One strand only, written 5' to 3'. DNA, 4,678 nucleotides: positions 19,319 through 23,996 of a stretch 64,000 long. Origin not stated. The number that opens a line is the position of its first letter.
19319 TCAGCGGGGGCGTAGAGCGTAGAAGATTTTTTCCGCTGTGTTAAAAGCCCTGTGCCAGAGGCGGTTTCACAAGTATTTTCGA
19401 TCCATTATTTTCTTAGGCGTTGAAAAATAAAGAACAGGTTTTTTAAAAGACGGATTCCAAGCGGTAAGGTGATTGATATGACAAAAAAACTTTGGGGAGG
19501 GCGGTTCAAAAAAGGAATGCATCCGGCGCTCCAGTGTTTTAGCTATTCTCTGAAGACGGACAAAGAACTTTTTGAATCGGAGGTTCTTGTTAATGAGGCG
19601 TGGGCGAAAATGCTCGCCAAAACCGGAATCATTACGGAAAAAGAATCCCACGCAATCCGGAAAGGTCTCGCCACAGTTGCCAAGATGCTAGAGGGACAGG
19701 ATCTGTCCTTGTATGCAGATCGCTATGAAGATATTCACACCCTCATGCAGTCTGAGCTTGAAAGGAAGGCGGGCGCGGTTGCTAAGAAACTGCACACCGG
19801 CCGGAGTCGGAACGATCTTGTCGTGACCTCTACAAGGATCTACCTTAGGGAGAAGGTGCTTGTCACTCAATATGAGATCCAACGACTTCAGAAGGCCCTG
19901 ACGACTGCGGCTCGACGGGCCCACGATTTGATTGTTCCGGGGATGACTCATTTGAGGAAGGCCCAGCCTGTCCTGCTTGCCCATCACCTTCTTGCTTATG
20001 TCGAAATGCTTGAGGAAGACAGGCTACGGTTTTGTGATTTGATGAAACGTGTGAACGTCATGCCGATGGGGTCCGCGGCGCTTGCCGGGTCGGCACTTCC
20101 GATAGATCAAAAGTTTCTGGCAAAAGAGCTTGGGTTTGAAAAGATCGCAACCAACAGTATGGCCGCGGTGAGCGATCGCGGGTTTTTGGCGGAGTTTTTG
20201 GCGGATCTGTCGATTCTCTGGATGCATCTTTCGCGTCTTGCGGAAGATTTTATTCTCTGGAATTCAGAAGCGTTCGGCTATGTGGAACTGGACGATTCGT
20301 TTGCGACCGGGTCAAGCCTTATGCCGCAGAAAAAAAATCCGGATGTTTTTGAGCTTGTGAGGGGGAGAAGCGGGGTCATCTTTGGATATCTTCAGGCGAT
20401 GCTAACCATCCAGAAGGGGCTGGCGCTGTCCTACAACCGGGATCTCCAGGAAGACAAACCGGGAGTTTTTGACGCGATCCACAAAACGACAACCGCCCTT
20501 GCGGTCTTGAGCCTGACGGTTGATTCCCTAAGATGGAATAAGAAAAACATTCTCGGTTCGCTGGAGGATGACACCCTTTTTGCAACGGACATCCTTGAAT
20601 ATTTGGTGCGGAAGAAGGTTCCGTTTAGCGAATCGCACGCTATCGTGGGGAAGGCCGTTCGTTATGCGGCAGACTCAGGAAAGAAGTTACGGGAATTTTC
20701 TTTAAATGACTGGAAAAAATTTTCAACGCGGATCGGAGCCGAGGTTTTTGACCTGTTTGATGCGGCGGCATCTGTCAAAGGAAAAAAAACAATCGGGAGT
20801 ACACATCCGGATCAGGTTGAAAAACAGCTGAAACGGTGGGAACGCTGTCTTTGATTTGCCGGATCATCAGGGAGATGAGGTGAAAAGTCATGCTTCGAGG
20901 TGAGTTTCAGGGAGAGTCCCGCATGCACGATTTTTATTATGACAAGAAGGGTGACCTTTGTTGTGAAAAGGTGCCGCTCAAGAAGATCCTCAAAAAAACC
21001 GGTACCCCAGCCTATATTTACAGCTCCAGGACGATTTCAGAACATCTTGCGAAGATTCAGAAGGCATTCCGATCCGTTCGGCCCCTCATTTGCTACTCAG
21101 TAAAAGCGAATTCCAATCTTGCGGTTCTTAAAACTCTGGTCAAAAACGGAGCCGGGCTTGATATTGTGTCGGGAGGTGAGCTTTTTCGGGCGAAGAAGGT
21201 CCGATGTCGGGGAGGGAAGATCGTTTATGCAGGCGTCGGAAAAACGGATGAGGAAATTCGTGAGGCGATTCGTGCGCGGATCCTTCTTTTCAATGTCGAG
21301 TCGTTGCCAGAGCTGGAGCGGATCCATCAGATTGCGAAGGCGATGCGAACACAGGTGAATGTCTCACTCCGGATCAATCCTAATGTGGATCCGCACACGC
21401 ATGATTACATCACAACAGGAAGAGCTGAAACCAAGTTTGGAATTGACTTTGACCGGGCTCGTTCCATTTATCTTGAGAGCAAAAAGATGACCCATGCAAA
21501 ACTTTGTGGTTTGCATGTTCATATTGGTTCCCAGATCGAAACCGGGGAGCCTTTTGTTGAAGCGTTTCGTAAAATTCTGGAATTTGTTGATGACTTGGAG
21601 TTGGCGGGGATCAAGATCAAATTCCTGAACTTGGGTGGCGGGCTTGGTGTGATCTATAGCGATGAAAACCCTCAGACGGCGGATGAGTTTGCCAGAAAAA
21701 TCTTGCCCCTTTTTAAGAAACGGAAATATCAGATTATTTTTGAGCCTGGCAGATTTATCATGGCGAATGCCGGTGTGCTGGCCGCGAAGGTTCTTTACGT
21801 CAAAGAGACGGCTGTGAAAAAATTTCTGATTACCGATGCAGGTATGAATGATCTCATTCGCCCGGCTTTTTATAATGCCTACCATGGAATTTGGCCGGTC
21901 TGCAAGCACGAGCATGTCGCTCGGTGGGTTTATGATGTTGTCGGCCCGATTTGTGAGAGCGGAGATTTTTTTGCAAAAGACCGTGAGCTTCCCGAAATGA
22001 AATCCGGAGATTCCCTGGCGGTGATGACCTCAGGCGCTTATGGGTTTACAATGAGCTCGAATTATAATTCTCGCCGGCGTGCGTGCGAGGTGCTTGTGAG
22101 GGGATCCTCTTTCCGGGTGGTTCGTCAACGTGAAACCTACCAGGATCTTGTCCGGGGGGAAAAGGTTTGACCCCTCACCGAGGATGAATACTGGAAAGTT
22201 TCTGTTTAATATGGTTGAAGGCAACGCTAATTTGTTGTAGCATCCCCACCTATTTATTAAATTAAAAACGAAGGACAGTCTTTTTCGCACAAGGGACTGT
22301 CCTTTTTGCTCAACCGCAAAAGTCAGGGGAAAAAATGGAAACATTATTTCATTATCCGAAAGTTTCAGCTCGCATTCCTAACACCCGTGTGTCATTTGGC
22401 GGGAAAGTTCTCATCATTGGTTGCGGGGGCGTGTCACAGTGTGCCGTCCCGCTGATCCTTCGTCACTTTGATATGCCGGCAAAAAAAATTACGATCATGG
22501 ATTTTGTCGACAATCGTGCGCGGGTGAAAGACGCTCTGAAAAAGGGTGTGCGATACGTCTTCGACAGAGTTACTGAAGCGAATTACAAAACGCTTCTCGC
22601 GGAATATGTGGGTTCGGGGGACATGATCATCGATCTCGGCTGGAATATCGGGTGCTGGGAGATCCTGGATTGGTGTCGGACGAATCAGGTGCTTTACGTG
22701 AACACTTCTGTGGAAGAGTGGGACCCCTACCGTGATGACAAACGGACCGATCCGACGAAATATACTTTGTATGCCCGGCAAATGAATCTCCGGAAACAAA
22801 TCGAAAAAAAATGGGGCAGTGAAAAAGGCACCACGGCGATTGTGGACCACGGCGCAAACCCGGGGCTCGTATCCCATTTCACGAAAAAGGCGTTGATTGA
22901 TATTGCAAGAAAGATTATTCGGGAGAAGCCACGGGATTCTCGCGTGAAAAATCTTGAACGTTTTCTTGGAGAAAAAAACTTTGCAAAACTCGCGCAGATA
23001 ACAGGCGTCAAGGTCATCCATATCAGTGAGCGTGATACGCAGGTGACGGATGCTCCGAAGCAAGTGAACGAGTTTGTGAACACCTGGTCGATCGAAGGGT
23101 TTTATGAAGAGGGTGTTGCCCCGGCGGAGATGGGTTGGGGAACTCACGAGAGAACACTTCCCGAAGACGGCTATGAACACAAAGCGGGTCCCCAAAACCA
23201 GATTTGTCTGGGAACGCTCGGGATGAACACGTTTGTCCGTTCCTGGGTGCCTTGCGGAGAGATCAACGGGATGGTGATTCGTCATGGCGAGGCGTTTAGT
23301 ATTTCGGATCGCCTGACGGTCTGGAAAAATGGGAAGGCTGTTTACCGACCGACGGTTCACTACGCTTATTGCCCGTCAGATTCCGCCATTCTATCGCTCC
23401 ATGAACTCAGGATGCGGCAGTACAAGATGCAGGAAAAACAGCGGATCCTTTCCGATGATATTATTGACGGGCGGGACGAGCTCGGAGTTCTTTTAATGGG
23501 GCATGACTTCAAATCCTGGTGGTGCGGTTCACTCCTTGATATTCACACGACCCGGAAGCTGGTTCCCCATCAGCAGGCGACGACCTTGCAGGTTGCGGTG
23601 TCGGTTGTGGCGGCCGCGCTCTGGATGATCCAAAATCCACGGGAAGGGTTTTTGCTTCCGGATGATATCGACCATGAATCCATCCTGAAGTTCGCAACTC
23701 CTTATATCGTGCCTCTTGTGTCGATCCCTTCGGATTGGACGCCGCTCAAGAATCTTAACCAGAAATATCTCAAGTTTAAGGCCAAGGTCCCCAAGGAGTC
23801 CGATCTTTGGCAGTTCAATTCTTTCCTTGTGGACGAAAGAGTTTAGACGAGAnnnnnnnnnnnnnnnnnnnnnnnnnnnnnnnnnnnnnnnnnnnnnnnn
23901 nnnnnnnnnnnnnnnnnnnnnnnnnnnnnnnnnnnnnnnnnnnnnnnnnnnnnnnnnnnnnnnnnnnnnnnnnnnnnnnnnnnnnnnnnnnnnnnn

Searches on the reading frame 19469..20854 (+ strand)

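Call 84: search_protein_families(library=pfam, proteins=[window:19469-20854:+], max_evalue=0.00001)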
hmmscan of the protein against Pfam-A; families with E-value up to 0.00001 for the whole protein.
window:19469-20854:+ (461 aa): 2 families
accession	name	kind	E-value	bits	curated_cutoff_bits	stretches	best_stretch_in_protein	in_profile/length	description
PF00206.25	Lyase_1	-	2.2e-65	221.5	27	1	11-306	1-312/312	Lyase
PF14698.11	ASL_C2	-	1.5e-19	70.6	27.3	1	371-437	3-69/69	Argininosuccinate lyase C-terminal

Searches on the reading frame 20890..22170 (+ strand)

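Call 84: search_protein_families(library=pfam, proteins=[window:20890-22170:+], max_evalue=0.00001)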
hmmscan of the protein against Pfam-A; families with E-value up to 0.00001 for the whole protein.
window:20890-22170:+ (426 aa): 2 families
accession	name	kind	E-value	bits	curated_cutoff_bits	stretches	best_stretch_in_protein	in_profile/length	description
PF02784.22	Orn_Arg_deC_N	-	8.8e-60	202.6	23.4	1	48-292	3-247/247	Pyridoxal-dependent decarboxylase, pyridoxal binding domain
PF00278.28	Orn_DAP_Arg_deC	-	1.3e-28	99.5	23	1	111-382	5-95/95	Pyridoxal-dependent decarboxylase, C-terminal sheet domain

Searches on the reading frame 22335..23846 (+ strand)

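Call 84: search_protein_families(library=pfam, proteins=[window:22335-23846:+], max_evalue=0.00001)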
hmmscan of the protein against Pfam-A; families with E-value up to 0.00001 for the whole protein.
window:22335-23846:+ (503 aa): 2 families
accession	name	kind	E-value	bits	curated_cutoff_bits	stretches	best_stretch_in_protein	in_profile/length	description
PF16653.10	Sacchrp_dh_C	-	1.4e-28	101.2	31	1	173-458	1-257/265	Saccharopine dehydrogenase C-terminal domain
PF03435.24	Sacchrp_dh_NADP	-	5.6e-26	91.8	25.1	1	25-169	1-129/129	Saccharopine dehydrogenase NADP binding domain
